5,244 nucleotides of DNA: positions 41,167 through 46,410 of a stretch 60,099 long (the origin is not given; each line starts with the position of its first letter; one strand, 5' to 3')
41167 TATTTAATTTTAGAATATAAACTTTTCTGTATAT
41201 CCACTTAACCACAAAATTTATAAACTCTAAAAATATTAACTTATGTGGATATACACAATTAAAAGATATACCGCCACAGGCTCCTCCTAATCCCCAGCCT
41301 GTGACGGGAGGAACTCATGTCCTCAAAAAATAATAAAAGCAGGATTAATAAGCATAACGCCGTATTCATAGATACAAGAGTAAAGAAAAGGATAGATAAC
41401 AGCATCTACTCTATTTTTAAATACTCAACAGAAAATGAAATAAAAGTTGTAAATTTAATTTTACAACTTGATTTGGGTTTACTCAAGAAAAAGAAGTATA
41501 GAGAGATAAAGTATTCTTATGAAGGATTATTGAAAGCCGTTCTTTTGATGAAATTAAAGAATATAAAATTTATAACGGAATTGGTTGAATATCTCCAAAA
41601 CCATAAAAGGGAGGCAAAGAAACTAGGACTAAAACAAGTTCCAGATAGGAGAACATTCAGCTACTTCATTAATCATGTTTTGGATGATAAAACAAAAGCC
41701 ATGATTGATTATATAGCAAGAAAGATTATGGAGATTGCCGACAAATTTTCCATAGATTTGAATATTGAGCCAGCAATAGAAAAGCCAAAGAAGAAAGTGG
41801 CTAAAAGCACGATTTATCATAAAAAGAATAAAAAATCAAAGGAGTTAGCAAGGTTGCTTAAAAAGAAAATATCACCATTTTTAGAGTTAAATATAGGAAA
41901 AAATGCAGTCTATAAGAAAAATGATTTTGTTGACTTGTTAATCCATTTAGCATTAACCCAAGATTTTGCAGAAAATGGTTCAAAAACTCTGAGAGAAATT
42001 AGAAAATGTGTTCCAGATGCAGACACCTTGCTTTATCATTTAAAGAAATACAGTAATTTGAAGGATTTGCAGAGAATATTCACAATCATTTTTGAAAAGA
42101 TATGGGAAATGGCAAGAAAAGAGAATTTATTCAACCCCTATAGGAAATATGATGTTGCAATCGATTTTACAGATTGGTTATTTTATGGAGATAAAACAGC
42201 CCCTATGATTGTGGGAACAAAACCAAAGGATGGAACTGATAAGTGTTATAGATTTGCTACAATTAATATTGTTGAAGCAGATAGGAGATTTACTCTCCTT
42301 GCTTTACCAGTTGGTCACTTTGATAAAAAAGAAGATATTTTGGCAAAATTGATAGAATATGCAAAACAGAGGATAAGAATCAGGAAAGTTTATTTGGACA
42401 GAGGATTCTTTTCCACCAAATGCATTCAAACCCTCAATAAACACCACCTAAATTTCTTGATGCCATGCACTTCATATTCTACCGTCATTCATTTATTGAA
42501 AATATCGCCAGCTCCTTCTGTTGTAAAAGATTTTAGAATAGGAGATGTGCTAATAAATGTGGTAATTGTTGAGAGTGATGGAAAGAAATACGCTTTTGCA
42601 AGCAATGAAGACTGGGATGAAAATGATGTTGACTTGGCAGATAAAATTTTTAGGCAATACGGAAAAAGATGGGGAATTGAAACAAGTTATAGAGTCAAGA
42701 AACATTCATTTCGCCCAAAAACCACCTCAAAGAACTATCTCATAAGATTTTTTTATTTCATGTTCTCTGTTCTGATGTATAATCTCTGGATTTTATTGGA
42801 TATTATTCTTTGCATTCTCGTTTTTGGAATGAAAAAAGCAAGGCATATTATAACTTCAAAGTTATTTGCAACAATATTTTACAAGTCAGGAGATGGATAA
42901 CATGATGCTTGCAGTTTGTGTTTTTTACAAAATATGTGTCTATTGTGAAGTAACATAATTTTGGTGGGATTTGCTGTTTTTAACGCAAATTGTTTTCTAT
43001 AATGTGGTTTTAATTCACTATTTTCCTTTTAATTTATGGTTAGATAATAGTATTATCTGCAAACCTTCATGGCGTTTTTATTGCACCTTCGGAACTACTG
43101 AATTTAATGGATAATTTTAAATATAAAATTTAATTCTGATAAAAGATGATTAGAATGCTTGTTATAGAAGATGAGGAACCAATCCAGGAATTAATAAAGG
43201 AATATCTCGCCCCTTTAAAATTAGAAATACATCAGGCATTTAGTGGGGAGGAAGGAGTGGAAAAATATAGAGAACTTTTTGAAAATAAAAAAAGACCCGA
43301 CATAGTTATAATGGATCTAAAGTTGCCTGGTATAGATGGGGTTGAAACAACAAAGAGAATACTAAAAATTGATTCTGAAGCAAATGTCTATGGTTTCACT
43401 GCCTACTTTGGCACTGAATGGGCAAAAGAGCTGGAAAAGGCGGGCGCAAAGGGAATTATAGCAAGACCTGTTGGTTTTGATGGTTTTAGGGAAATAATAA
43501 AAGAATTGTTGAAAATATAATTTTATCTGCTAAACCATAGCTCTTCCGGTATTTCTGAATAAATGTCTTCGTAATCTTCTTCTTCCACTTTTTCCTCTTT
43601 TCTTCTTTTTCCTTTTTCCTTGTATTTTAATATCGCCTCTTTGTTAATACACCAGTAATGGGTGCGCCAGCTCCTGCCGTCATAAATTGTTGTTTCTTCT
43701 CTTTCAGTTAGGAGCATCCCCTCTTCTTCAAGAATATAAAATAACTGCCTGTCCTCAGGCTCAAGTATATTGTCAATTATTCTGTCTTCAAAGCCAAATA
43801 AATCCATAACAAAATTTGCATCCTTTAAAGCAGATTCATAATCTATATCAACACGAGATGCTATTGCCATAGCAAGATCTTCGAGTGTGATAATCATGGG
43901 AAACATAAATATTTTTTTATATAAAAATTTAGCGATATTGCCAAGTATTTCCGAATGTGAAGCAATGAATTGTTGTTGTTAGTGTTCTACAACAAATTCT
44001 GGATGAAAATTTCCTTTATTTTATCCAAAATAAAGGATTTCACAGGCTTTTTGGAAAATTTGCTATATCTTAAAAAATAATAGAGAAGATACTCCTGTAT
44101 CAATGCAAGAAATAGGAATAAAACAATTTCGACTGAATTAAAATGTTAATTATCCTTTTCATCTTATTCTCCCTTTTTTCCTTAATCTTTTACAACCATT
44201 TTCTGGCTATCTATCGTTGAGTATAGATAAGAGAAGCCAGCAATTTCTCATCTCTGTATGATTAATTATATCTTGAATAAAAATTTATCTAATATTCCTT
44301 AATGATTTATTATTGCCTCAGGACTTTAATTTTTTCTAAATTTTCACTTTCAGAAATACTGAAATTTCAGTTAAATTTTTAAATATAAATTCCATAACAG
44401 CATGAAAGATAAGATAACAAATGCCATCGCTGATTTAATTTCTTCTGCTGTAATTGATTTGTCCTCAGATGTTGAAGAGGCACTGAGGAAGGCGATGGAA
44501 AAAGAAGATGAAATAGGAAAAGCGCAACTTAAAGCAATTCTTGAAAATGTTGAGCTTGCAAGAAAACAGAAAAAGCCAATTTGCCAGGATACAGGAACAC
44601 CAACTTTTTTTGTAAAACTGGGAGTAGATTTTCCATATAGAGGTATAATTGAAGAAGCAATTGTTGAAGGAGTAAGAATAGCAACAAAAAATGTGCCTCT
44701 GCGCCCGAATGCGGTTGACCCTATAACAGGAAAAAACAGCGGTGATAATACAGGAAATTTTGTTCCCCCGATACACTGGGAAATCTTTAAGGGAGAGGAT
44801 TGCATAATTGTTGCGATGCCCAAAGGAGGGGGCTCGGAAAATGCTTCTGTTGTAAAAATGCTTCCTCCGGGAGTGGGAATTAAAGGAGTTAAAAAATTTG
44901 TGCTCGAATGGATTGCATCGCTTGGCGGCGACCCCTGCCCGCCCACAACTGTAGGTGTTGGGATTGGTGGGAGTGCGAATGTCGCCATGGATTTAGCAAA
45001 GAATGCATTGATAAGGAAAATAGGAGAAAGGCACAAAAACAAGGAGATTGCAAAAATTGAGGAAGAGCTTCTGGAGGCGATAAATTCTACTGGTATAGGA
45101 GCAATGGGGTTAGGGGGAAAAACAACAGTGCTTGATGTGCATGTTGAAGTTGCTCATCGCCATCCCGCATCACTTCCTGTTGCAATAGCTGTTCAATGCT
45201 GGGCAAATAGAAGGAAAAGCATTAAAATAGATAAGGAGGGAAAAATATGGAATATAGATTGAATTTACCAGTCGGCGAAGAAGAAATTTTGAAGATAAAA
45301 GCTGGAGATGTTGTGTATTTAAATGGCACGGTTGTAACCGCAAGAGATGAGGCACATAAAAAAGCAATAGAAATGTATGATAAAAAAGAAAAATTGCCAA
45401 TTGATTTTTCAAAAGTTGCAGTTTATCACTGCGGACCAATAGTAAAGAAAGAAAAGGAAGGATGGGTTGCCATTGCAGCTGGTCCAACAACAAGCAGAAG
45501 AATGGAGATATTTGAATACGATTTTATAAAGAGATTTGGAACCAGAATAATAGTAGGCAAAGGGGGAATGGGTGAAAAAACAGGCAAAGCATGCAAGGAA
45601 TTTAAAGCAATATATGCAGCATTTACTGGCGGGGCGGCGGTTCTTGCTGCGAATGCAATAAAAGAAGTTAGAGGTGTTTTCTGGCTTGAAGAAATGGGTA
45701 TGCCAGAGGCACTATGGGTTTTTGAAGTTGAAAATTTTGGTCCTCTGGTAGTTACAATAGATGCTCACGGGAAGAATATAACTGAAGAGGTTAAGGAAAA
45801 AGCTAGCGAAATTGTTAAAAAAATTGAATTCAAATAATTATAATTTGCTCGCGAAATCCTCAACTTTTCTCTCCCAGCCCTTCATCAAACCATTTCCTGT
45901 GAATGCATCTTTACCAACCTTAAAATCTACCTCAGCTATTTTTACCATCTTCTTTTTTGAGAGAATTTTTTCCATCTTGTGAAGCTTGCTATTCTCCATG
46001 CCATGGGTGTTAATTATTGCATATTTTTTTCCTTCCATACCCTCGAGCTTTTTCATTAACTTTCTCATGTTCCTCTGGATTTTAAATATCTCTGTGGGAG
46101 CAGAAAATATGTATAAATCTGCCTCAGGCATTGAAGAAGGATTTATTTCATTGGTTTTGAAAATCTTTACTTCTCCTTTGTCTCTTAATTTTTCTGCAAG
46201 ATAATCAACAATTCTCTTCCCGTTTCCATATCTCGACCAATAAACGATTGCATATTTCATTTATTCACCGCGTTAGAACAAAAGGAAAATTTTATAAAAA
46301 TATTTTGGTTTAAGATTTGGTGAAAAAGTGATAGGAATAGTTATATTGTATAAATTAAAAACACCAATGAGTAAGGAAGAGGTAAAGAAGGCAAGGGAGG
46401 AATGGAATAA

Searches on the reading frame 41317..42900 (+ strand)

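Call 13: search_protein_families(library=pfam, proteins=[window:41317-42900:+], max_evalue=0.001)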
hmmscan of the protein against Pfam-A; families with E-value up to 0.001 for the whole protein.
window:41317-42900:+ (527 aa): 2 families
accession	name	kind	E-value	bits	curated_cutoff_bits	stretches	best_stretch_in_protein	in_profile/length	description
PF01609.27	DDE_Tnp_1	-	2.7e-07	31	23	1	341-490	64-200/200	Transposase DDE domain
PF05598.16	DUF772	-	4.4e-06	27.1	23.1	1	65-130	4-71/74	Transposase domain (DUF772)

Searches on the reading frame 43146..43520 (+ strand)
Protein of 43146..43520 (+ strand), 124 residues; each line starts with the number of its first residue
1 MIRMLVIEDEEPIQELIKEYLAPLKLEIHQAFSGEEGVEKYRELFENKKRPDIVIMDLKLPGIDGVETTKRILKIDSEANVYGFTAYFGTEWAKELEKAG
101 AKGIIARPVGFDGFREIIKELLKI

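Call 13: search_protein_families(library=pfam, proteins=[window:43146-43520:+], max_evalue=0.001)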
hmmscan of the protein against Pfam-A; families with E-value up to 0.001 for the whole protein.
window:43146-43520:+ (124 aa): 1 family
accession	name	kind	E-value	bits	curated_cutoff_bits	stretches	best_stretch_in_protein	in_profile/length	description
PF00072.30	Response_reg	-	1.2e-18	67.7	30.2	1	5-118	2-110/111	Response regulator receiver domain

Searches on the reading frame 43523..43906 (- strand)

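Call 13: search_protein_families(library=pfam, proteins=[window:43523-43906:-], max_evalue=0.001)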
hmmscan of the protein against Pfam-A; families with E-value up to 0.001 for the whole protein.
window:43523-43906:- (127 aa): 1 family
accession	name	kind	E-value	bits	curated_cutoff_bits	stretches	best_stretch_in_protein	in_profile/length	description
PF19479.4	DUF6015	-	1.4e-24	87.5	27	1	4-119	1-117/140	Family of unknown function (DUF6015)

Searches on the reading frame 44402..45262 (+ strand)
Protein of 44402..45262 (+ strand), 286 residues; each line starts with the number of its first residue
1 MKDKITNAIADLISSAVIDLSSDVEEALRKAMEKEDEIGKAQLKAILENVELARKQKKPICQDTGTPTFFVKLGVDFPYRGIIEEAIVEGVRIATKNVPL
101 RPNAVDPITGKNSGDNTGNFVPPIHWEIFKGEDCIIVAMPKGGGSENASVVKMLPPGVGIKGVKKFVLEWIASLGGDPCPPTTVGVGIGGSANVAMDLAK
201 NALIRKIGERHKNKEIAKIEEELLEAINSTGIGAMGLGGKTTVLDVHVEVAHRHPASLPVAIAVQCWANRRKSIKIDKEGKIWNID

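Call 13: search_protein_families(library=pfam, proteins=[window:44402-45262:+], max_evalue=0.001)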
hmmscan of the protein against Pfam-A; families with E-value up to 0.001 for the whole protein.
window:44402-45262:+ (286 aa): 1 family
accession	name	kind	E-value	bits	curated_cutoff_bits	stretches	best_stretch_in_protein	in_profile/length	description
PF05681.19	Fumerase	-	1.1e-100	336.8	25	1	7-274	2-269/270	Fumarate hydratase (Fumerase)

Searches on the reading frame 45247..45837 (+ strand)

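Call 13: search_protein_families(library=pfam, proteins=[window:45247-45837:+], max_evalue=0.001)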
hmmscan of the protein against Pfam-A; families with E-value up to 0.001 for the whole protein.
window:45247-45837:+ (196 aa): 1 family
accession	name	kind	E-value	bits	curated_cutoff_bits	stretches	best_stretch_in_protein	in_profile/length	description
PF05683.17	Fumerase_C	-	3.7e-51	173.8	22.2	1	5-180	31-203/205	Fumarase C-terminus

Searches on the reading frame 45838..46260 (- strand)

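Call 13: search_protein_families(library=pfam, proteins=[window:45838-46260:-], max_evalue=0.001)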
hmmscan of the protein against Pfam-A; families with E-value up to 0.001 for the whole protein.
window:45838-46260:- (140 aa): 3 families
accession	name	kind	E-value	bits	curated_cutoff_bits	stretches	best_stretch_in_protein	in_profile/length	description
PF12724.12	Flavodoxin_5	-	2.5e-08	34.8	27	1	5-107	2-107/145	Flavodoxin domain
PF12641.12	Flavodoxin_3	-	7.2e-06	26.4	27.5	1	4-104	1-95/160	Flavodoxin domain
PF00258.30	Flavodoxin_1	-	9.4e-06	26.3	25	1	5-105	1-118/143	Flavodoxin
